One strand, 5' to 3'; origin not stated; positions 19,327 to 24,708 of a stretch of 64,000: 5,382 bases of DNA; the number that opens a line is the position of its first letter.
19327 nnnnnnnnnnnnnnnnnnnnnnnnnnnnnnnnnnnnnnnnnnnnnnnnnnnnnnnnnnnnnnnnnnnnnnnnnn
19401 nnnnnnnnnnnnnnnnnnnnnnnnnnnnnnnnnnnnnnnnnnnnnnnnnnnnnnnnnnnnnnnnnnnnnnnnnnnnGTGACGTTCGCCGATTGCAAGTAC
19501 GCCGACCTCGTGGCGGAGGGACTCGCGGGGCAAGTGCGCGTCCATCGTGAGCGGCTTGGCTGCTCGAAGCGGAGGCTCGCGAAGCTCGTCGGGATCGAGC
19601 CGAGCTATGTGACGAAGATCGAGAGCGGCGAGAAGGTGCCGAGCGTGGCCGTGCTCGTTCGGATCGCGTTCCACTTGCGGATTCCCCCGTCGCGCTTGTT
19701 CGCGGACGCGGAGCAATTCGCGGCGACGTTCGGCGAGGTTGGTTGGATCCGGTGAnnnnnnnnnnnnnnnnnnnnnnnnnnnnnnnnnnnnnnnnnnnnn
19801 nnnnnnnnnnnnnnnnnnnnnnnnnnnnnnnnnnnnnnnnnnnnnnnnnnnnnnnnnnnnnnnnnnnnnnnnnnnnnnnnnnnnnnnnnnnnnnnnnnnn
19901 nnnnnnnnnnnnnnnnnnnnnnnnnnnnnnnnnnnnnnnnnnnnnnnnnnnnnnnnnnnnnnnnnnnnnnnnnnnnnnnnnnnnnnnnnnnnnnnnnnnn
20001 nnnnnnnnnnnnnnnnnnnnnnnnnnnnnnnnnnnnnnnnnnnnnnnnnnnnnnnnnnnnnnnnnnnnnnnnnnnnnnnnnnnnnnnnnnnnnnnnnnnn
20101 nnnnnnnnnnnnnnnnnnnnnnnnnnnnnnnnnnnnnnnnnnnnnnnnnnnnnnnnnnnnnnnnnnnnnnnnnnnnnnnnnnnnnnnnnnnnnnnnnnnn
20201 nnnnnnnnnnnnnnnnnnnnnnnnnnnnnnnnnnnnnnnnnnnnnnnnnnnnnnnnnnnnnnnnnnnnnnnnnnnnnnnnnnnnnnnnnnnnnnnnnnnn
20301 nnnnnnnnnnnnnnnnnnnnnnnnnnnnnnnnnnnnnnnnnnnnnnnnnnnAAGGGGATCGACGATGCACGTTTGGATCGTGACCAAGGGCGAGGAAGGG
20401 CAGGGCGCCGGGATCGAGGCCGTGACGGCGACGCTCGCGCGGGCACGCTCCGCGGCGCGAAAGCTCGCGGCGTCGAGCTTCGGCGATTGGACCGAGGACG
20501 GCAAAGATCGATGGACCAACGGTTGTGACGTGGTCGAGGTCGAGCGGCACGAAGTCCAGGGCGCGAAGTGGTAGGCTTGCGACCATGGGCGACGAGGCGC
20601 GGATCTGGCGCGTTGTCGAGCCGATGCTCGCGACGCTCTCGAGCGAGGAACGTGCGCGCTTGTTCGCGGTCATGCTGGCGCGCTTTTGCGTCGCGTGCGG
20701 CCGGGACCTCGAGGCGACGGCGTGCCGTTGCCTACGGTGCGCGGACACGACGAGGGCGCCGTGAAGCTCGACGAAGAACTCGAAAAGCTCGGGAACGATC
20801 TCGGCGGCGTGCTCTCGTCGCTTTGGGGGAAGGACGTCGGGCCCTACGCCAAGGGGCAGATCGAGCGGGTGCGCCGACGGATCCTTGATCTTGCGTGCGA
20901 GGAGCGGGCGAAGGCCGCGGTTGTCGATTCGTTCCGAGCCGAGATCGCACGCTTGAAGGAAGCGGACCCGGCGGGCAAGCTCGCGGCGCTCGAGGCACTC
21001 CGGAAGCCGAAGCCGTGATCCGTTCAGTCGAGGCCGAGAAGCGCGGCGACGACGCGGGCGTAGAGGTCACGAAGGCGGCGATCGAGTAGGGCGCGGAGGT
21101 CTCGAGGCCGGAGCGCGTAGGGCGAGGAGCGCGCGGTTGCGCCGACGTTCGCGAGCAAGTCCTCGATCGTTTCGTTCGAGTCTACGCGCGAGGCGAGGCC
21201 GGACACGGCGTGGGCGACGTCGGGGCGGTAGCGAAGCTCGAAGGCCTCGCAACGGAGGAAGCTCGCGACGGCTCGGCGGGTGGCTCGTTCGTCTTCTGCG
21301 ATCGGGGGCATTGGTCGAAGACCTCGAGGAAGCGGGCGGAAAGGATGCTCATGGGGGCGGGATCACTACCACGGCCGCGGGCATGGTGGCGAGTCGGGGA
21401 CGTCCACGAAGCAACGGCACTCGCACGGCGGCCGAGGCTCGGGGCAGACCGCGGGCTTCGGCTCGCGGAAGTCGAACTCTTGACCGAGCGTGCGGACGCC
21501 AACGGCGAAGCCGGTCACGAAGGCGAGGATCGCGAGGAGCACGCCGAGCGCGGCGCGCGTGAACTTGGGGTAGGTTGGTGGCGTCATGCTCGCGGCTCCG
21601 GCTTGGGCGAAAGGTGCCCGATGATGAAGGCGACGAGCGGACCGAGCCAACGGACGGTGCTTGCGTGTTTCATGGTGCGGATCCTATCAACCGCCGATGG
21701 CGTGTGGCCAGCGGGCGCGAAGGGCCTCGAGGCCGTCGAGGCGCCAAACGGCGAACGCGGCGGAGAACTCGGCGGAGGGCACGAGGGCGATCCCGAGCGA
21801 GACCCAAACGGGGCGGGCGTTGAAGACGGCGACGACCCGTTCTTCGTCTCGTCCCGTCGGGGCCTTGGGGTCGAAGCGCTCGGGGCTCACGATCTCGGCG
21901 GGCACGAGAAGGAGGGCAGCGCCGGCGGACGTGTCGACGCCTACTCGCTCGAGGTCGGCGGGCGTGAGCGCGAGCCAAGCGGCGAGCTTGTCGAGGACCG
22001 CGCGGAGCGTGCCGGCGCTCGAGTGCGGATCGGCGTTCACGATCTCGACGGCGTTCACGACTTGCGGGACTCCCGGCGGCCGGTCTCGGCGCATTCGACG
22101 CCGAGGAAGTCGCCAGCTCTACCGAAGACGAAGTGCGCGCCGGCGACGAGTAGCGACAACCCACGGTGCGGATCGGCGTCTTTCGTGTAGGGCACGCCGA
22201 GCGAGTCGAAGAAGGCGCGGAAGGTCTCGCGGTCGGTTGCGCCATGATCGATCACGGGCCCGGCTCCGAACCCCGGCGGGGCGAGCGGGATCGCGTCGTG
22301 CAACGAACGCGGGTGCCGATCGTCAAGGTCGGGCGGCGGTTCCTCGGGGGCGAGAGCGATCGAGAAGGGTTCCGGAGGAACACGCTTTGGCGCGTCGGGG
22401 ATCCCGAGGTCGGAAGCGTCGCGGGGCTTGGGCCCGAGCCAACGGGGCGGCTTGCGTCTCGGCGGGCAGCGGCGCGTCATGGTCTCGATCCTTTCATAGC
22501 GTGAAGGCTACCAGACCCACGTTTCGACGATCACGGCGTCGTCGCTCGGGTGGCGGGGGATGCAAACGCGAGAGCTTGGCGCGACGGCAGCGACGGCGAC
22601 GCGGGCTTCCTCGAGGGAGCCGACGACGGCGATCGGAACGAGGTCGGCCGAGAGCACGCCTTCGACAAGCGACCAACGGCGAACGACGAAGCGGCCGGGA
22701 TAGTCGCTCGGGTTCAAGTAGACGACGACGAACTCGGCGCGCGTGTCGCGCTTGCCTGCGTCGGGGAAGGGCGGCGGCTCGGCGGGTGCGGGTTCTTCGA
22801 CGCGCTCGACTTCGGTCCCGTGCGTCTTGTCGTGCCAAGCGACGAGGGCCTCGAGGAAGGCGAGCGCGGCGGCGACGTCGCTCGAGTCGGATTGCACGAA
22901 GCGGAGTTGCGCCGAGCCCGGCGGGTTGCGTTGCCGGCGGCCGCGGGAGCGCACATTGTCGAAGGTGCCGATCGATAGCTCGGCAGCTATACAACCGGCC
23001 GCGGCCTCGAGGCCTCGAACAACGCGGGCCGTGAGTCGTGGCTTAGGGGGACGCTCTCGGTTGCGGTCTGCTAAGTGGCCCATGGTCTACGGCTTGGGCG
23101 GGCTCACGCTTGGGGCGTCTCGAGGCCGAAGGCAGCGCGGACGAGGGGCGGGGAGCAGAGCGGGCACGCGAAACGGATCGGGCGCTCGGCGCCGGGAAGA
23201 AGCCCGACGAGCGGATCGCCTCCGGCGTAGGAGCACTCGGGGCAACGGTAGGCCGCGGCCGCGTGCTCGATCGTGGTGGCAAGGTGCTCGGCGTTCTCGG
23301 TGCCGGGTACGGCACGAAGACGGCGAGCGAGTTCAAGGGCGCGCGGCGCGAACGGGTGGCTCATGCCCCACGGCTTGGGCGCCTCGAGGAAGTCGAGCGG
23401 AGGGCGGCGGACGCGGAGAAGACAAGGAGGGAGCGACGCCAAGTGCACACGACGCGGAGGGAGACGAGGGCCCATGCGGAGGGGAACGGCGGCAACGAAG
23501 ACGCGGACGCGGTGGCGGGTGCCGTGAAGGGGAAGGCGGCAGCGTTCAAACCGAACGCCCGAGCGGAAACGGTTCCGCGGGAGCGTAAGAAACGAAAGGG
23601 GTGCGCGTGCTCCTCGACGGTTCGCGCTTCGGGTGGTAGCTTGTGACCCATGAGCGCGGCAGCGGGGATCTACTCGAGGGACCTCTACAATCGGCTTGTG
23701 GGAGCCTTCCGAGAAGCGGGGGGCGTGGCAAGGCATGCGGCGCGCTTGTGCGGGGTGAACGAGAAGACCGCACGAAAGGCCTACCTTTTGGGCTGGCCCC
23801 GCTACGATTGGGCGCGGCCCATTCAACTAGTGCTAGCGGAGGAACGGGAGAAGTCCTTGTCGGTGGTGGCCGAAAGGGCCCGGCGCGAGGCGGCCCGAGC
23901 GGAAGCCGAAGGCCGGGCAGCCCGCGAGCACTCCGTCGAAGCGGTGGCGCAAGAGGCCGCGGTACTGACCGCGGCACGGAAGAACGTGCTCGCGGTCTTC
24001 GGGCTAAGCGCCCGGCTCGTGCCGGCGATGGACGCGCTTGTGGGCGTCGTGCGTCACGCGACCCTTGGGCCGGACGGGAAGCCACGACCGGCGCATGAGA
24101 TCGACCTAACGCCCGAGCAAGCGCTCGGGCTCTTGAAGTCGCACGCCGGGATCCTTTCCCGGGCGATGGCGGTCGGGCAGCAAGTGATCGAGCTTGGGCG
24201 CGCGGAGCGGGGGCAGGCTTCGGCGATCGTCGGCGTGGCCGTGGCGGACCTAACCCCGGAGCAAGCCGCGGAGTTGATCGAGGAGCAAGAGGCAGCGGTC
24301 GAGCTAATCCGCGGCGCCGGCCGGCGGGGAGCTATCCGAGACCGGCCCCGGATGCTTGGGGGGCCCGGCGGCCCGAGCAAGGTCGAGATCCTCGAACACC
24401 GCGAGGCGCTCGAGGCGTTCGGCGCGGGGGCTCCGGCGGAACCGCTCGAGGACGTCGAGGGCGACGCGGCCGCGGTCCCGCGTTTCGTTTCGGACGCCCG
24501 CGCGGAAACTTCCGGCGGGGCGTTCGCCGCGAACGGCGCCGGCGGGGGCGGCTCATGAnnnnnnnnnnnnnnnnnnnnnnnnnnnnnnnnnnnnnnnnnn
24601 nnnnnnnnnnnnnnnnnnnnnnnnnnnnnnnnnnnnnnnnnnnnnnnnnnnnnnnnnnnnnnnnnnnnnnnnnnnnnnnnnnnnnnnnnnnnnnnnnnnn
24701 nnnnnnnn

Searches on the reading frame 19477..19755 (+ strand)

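Call 31: search_protein_families(library=pfam, proteins=[window:19477-19755:+], max_evalue=0.01)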
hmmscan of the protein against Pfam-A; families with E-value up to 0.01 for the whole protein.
window:19477-19755:+ (92 aa): 4 families
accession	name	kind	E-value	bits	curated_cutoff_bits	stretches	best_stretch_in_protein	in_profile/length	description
PF13560.12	HTH_31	-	4.9e-12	46.4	27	1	16-72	2-59/64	Helix-turn-helix domain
PF01381.28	HTH_3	-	1.4e-10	41.5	23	1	24-72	5-53/55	Helix-turn-helix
PF12844.13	HTH_19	-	1.7e-05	25.1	30.2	1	24-76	8-60/64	Helix-turn-helix domain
PF13443.12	HTH_26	-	0.00043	20.9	22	1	28-72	10-55/63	Cro/C1-type HTH DNA-binding domain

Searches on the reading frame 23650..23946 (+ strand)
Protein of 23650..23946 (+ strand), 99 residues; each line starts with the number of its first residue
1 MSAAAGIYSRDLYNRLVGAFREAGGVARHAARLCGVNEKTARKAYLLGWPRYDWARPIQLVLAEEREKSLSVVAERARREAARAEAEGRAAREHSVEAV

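Call 111: search_solved_structures(query=A6, max_evalue=5)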
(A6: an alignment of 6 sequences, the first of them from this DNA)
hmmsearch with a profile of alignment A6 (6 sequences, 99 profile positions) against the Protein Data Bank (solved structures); distinct sequences matched with E-value up to 5: 2.
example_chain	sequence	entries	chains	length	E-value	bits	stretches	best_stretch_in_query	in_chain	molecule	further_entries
6tun_A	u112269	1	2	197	0.25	15.2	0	10-34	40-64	General transcription and DNA repair factor IIH helicase subunit XPD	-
9woo_A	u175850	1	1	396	1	13.3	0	29-63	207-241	Cyclic GMP-AMP synthase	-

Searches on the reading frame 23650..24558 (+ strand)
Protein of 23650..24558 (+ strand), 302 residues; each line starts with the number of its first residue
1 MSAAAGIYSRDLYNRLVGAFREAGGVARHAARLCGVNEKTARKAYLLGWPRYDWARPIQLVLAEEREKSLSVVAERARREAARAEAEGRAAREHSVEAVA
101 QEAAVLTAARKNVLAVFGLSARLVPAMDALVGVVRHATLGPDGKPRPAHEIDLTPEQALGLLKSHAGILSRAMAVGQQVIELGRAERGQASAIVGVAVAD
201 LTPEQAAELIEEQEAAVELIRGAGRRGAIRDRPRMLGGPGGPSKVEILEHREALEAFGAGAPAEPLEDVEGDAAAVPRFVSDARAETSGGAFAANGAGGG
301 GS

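Call 31: search_protein_families(library=pfam, proteins=[window:23650-24558:+], max_evalue=0.01)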
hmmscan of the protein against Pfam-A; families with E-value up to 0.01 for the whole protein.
window:23650-24558:+ (302 aa): 0 families

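Call 75: search_protein_families(library=pfam, proteins=[window:23650-24558:+], max_evalue=1)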
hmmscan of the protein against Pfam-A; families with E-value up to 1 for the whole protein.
window:23650-24558:+ (302 aa): 2 families
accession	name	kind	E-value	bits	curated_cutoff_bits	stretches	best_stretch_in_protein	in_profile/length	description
PF20869.2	FAM186A_PQQAQ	-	0.1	12.7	45.7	0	148-158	6-16/42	FAM186A, PQQAQ repeat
PF23843.2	DUF7210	-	0.31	11.1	27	0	200-214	23-37/38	Domain of unknown function (DUF7210)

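Call 94: find_homologous_proteins(query=window:23650-24558:+, max_evalue=0.001)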
Query window:23650-24558:+ (302 aa): 7 proteins with E <= 0.001 among 8000 candidates.
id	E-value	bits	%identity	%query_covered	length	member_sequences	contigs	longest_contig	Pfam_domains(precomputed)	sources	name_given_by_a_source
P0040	1.4e-137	476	100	80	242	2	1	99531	-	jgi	jgi:hypothetical protein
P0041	1.2e-120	421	74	96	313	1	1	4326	-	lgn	-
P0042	1.6e-111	391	72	95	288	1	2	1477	-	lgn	-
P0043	2.2e-107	377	69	93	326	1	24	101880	-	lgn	-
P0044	3.1e-96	341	67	95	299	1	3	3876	-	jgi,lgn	jgi:hypothetical protein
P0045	1.1e-85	306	70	73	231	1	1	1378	-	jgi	jgi:hypothetical protein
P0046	4.3e-41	160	45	72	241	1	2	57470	-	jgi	jgi:hypothetical protein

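Call 95: find_encoding_contigs(protein=P0040, flank=10000, max_places=2)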
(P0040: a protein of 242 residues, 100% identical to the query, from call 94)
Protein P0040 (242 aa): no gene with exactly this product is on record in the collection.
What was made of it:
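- Tried and rejected: Looking up the 99.5-kb source contig through P0040 failed (call 95).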

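Call 96: find_encoding_contigs(protein=P0043, flank=10000, max_places=2)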
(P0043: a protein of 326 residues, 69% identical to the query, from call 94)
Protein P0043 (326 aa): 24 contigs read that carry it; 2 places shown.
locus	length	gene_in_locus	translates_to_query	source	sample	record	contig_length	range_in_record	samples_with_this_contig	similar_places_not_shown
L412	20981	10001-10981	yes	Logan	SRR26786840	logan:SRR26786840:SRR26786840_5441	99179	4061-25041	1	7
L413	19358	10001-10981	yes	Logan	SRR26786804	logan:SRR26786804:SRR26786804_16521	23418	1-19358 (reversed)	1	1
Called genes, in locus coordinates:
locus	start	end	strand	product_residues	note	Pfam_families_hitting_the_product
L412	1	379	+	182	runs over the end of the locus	-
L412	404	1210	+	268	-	PF08804:gp32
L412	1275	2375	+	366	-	PF00149:Metallophos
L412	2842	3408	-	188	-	PF13392:HNH_3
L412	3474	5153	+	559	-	-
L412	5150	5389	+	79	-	-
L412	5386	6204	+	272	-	PF02739:5_3_exonuc_N, PF01367:5_3_exonuc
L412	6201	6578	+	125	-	PF12637:TSCPD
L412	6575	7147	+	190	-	-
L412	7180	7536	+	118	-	-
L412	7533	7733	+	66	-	-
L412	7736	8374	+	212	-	PF01391:Collagen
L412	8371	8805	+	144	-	-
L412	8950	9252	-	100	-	-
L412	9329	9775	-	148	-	-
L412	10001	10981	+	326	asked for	-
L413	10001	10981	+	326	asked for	-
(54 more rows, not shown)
